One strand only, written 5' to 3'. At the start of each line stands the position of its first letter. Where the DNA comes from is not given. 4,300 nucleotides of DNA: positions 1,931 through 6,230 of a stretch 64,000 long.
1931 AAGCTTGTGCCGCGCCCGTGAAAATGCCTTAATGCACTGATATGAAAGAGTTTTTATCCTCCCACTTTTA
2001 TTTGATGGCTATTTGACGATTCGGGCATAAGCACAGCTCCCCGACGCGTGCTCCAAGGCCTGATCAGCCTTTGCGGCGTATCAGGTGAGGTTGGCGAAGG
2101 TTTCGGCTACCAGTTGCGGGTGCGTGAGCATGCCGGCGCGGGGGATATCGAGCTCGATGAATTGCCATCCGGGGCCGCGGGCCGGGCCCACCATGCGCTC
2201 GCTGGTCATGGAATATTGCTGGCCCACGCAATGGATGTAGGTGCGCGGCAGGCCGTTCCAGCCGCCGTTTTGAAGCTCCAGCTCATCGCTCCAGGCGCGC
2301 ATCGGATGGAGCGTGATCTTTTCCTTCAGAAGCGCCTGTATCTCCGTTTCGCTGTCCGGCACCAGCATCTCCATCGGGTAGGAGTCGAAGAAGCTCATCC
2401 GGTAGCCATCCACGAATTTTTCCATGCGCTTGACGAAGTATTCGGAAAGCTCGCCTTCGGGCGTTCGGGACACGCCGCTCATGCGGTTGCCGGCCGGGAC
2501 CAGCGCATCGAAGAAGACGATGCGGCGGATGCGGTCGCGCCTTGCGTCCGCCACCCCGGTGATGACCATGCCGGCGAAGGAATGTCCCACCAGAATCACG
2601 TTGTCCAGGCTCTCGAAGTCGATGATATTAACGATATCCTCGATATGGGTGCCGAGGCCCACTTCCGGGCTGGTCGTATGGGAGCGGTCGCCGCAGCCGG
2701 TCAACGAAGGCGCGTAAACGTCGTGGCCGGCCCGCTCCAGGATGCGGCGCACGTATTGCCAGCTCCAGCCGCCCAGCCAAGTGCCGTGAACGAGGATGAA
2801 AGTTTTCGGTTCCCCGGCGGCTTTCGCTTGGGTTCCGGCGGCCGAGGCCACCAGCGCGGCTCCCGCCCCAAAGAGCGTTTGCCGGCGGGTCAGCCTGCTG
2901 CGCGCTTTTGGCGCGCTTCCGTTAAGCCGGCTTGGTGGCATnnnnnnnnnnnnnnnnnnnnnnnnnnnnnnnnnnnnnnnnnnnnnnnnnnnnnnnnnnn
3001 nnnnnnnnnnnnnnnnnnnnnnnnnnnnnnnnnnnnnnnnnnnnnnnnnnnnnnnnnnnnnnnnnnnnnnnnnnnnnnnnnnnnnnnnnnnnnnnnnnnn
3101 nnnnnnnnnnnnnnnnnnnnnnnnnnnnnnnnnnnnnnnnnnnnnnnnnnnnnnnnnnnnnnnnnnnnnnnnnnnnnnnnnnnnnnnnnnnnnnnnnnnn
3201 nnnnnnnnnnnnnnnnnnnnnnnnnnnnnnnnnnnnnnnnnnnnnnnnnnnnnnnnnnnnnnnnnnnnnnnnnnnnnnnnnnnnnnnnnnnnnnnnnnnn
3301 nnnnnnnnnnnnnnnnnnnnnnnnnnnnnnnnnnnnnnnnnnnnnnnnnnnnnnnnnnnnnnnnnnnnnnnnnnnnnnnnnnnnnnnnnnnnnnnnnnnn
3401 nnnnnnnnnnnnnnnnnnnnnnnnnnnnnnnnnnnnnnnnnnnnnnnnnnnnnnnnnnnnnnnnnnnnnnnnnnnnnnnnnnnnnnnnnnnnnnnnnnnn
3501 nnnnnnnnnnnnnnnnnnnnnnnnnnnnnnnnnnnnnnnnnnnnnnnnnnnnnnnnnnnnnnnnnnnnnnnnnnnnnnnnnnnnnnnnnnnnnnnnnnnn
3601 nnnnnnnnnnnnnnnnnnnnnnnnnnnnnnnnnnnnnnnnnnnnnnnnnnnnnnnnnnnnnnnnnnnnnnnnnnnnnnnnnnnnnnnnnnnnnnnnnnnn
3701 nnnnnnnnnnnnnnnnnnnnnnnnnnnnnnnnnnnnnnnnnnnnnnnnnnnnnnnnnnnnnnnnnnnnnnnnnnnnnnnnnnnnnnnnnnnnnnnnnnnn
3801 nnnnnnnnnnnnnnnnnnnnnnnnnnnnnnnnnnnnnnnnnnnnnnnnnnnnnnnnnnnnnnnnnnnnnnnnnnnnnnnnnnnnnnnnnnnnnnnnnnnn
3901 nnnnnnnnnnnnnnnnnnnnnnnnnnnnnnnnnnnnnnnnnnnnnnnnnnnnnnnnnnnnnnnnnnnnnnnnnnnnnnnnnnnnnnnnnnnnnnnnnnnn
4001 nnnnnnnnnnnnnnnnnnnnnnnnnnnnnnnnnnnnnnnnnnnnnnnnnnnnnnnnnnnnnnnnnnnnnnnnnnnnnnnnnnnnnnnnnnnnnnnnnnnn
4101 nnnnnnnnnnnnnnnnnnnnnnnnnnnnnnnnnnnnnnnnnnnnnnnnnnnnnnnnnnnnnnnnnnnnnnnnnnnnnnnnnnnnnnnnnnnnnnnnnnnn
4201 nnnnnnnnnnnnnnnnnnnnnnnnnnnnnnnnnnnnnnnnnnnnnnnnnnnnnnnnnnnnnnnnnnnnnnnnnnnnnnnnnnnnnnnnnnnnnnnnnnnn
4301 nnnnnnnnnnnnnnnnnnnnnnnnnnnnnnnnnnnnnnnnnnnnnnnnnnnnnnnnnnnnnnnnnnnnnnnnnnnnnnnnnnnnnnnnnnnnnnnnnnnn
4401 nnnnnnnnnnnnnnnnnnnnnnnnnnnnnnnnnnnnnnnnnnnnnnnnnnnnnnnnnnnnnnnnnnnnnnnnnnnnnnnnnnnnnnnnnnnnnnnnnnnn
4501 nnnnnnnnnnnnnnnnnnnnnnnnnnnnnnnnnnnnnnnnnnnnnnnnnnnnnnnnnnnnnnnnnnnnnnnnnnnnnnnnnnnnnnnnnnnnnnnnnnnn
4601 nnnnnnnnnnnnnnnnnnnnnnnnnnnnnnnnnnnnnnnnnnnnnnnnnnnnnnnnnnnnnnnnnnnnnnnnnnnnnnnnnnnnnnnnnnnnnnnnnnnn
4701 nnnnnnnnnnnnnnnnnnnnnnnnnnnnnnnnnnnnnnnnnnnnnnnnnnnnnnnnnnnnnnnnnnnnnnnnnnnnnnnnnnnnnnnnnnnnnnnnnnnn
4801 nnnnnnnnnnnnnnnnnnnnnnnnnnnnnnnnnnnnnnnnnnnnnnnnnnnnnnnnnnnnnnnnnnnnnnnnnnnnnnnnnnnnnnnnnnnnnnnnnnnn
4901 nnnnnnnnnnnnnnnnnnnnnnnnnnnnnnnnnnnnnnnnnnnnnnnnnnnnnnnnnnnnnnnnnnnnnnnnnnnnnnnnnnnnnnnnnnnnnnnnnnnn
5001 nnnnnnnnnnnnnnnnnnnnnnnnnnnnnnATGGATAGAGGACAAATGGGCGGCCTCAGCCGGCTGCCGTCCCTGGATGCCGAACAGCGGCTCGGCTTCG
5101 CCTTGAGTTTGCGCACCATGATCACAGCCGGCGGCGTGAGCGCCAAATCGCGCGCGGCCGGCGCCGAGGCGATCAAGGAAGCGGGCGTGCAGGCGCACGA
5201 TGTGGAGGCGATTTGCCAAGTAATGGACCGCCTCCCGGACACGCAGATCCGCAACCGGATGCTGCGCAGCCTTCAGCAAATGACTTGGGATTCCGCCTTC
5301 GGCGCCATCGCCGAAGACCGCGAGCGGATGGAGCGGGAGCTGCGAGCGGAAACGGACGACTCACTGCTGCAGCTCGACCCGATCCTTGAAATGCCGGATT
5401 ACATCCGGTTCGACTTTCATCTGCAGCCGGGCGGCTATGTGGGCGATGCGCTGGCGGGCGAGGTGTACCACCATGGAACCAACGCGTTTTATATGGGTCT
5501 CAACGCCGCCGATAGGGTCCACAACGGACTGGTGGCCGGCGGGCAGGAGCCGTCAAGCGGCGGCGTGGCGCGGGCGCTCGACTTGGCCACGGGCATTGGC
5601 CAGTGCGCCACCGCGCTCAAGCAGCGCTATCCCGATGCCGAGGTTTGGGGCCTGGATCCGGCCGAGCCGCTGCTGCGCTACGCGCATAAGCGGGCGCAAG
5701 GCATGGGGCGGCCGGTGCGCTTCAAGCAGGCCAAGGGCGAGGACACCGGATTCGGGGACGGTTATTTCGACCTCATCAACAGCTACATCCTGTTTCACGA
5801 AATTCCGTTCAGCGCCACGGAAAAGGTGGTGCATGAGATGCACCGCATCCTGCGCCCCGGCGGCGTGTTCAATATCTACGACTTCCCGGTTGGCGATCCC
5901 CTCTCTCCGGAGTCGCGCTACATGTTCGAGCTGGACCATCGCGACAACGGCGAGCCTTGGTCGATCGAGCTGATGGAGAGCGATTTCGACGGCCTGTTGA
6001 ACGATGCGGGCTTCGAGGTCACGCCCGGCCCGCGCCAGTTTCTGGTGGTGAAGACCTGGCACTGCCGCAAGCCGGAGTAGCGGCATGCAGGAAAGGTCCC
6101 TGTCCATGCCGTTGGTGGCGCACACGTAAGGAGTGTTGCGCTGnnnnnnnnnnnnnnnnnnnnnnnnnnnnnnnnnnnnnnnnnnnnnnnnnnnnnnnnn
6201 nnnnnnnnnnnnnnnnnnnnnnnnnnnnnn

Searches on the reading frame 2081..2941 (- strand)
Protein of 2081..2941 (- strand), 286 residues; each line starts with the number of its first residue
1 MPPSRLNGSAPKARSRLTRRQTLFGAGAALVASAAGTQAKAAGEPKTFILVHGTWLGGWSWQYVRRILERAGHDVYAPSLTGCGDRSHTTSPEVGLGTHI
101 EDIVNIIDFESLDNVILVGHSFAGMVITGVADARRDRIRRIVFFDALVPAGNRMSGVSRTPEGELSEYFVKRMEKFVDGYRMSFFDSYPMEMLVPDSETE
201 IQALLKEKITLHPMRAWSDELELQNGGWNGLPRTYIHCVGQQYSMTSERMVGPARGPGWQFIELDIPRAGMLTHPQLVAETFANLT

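Call 3: search_protein_families(library=pfam, proteins=[window:2081-2941:-], max_evalue=0.01)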
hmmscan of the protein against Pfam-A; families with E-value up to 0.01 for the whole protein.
window:2081-2941:- (286 aa): 3 families
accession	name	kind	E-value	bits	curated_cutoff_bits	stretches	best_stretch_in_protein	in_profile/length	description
PF12697.13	Abhydrolase_6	-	4.7e-20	73.6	26.3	1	49-279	2-215/217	Alpha/beta hydrolase family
PF00561.26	Abhydrolase_1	-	2.7e-13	50.6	25.8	1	47-176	2-127/245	alpha/beta hydrolase fold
PF12146.15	Hydrolase_4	-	0.00037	20.3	27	1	47-154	6-117/239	Serine aminopeptidase, S33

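Call 4: search_protein_families(library=ncbifam, proteins=[window:2081-2941:-], max_evalue=0.01)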
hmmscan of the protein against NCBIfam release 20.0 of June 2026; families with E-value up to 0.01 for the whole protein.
window:2081-2941:- (286 aa): 11 families
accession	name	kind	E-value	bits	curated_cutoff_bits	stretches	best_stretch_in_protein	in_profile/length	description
NF002043.0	PRK00870.1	subfamily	7.6e-09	35.4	265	1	44-154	45-156/302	haloalkane dehalogenase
NF011457.0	PRK14875.1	equivalog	2.3e-08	33.4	307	1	40-142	127-227/372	acetoin dehydrogenase dihydrolipoyllysine-residue acetyltransferase subunit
NF002938.0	PRK03592.1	equivalog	3.1e-08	33.3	241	1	42-150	27-133/298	haloalkane dehalogenase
NF050089.1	i_nPHAscl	equivalog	5.2e-08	32.3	300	1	42-169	15-140/288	intracellular short-chain-length polyhydroxyalkanoate depolymerase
NF002873.0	PRK03204.1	equivalog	1.7e-05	24.3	466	1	45-146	34-134/286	haloalkane dehalogenase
NF007954.0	PRK10673.1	equivalog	2.2e-05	23.8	399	1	90-145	58-113/255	esterase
TIGR03056.1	bchO_mg_che_rel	equivalog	0.00016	20.8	172.55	1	41-146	26-128/278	alpha/beta fold hydrolase BchO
TIGR01738.1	bioH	equivalog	0.00017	21.3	206.95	1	46-181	5-129/245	pimeloyl-ACP methyl ester esterase BioH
TIGR02427.1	protocat_pcaD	equivalog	0.00039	19.9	255.85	1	82-145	49-111/251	3-oxoadipate enol-lactonase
NF051488.1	bifunc_PcaDC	exception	0.00048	19.4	390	1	49-149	14-114/375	bifunctional 3-oxoadipate enol-lactonase/4-carboxymuconolactone decarboxylase PcaDC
TIGR03611.1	RutD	equivalog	0.0048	16.3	238.5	1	56-146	22-113/258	pyrimidine utilization protein D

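Call 76: search_solved_structures(query=window:2081-2941:-, max_evalue=0.00001)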
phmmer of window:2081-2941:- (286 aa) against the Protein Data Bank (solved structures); distinct sequences matched with E-value up to 0.00001: 53.
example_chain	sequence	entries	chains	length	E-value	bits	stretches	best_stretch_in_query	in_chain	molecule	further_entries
6tj2_A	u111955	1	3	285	3.3e-18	69.2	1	33-155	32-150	Alpha/beta hydrolase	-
2wfl_A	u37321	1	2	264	4.4e-12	49.1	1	41-153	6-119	POLYNEURIDINE-ALDEHYDE ESTERASE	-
2wfm_A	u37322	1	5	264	4.5e-12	49.1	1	41-153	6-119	POLYNEURIDINE ALDEHYDE ESTERASE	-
3gzj_A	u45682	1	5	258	1.3e-11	47.6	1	44-153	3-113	Polyneuridine-aldehyde esterase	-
9clr_A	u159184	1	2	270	1.8e-11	47.1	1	48-155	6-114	Seventy-one-substitution variants of hydroxynitrile lyase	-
8sni_A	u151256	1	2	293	2.2e-11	46.8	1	31-150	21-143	(S)-hydroxynitrile lyase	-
9dk4_A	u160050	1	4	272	3.7e-11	46.1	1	47-150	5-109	Fifteen-substitution variant of an ancestral hydroxynitrile lyase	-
1y7h_A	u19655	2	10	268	5.2e-11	45.6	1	44-151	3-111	salicylic acid-binding protein 2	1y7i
1xkl_A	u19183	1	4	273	5.4e-11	45.5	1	44-151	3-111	salicylic acid-binding protein 2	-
3fob_A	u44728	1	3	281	5.5e-10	42.2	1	43-200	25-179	Bromoperoxidase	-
8hfw_A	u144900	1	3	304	2.2e-09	40.2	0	113-162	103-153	Alpha/beta fold hydrolase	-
3dqz_A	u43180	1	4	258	3.3e-09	39.6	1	47-151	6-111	Alpha-hydroxynitrile lyase-like protein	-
3u1t_A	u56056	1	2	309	6.5e-09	38.7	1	41-156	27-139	DmmA Haloalkane Dehalogenase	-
8euo_A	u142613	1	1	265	9.1e-09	38.2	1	48-150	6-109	(S)-hydroxynitrile lyase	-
6cob_A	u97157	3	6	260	1.2e-08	37.9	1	47-151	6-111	Alpha-hydroxynitrile lyase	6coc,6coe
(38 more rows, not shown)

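Call 79: find_related_loci(query=A6, collection=metagenome_contigs, flank=8000)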
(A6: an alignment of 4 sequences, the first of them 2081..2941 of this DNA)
Query A6 (286 aa) in metagenome_contigs; peptide patterns used: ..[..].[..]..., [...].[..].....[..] (x = any residue, [..] = any of these).
600 stretches matched a pattern (row limit reached: there are more); 556 encode a relative of the query (tblastn E <= 1e-3); the best 80 are kept; 80 distinct loci.
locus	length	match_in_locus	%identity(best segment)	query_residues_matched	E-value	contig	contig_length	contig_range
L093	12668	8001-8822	57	17-282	3e-100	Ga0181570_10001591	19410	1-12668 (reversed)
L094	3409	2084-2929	54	12-285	2e-97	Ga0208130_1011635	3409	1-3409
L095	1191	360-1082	60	46-285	7e-99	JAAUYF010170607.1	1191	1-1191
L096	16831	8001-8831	50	12-279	3e-86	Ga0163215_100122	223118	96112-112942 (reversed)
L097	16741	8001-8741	50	39-285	7e-82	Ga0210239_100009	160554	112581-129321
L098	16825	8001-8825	48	12-286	1e-80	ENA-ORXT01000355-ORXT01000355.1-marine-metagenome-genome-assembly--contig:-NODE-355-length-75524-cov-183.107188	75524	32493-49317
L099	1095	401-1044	56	72-285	5e-59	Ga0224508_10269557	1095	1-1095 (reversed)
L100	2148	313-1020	37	46-286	1e-49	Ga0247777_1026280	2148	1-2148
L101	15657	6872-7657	35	14-286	4e-48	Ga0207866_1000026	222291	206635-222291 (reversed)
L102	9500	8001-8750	35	26-285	9e-48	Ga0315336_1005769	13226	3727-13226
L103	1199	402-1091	39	47-282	3e-50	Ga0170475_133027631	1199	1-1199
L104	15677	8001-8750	35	30-286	3e-47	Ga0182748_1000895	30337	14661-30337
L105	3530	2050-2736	36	47-280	7e-45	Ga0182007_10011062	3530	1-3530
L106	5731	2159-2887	36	38-282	5e-45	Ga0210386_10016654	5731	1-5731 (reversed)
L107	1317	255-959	37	5-238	1e-46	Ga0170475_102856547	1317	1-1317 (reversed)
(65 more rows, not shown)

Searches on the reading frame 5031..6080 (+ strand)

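Call 3: search_protein_families(library=pfam, proteins=[window:5031-6080:+], max_evalue=0.01)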
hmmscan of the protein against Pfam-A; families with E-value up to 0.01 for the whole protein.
window:5031-6080:+ (349 aa): 5 families
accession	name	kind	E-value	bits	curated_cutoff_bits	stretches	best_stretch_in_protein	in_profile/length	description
PF13649.12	Methyltransf_25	-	3.7e-19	69.6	27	1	183-278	2-97/97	Methyltransferase domain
PF08241.18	Methyltransf_11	-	4.2e-17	63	21.2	1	183-280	1-93/95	Methyltransferase domain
PF13847.12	Methyltransf_31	-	5.7e-11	42.7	27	1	181-286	6-113/145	Methyltransferase domain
PF08242.18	Methyltransf_12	-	1.3e-10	42.3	30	1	183-280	1-98/98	Methyltransferase domain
PF01209.24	Ubie_methyltran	-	2.2e-08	34.2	20.1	1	181-285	50-154/233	ubiE/COQ5 methyltransferase family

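Call 4: search_protein_families(library=ncbifam, proteins=[window:5031-6080:+], max_evalue=0.01)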
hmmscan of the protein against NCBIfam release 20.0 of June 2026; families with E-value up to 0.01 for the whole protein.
window:5031-6080:+ (349 aa): 25 families
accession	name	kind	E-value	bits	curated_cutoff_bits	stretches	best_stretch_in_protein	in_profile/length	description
TIGR01934.1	MenG_MenH_UbiE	subfamily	4.5e-13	49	158.35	1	180-286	41-145/223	ubiquinone/menaquinone biosynthesis methyltransferase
NF001244.0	PRK00216.1-5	equivalog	7.3e-12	45.1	216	1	181-285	51-156/236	bifunctional demethylmenaquinone methyltransferase/2-methoxy-6-polyprenyl-1,4-benzoquinol methylase UbiE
NF045667.1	MTase_DVU1556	equivalog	1.2e-10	41.2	155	1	180-290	24-127/213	DVU_1556 family methyltransferase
NF043040.1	corrin_prot_MT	hypoth_equivalog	2.5e-10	40.2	180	1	180-284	43-149/216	corrinoid protein-associated methyltransferase CpaM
NF041537.1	ArsM_AhpD_UU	exception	7.8e-09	34.8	510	1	182-330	80-224/345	arsenite methyltransferase/AhpD domain selenoprotein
NF001240.0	PRK00216.1-1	equivalog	3.1e-08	33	378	1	180-292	65-180/251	bifunctional demethylmenaquinone methyltransferase/2-methoxy-6-polyprenyl-1,4-benzoquinol methylase UbiE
NF038261.1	rhodoquin_RquA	equivalog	6.7e-08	32.5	175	1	215-324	87-193/218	rhodoquinone biosynthesis methyltransferase RquA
TIGR02072.1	BioC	equivalog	1.1e-07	32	184.95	1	179-281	35-131/244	malonyl-ACP O-methyltransferase BioC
NF040539.1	AST_met_ArsM_2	exception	3e-07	30.6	240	1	180-296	58-177/262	putative arsinothricin biosynthesis methyltransferase ArsM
NF052510.1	methyltran_MpqE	exception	1.3e-06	27.9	335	1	180-286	48-155/234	methyl-plastoquinone biosynthesis methyltransferase MpqE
NF041536.1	ArsM_DUF2284_UU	exception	5.9e-06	24.9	575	1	181-295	79-193/459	arsenite methyltransferase/DUF2284 domain selenoprotein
NF008823.0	PRK11873.1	subfamily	6e-06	25.9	263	1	182-291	81-190/272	arsenite methyltransferase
NF001242.0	PRK00216.1-3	equivalog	6.3e-06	25.8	351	1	177-285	69-178/258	bifunctional demethylmenaquinone methyltransferase/2-methoxy-6-polyprenyl-1,4-benzoquinol methylase UbiE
TIGR03534.1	RF_mod_PrmC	equivalog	5e-05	22.9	199.1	1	179-249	89-160/253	peptide chain release factor N(5)-glutamine methyltransferase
NF047649.1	MTase_UXPK_star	exception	9.6e-05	21.5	460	1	183-293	82-192/283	methyltransferase/UXPK-star double selenoprotein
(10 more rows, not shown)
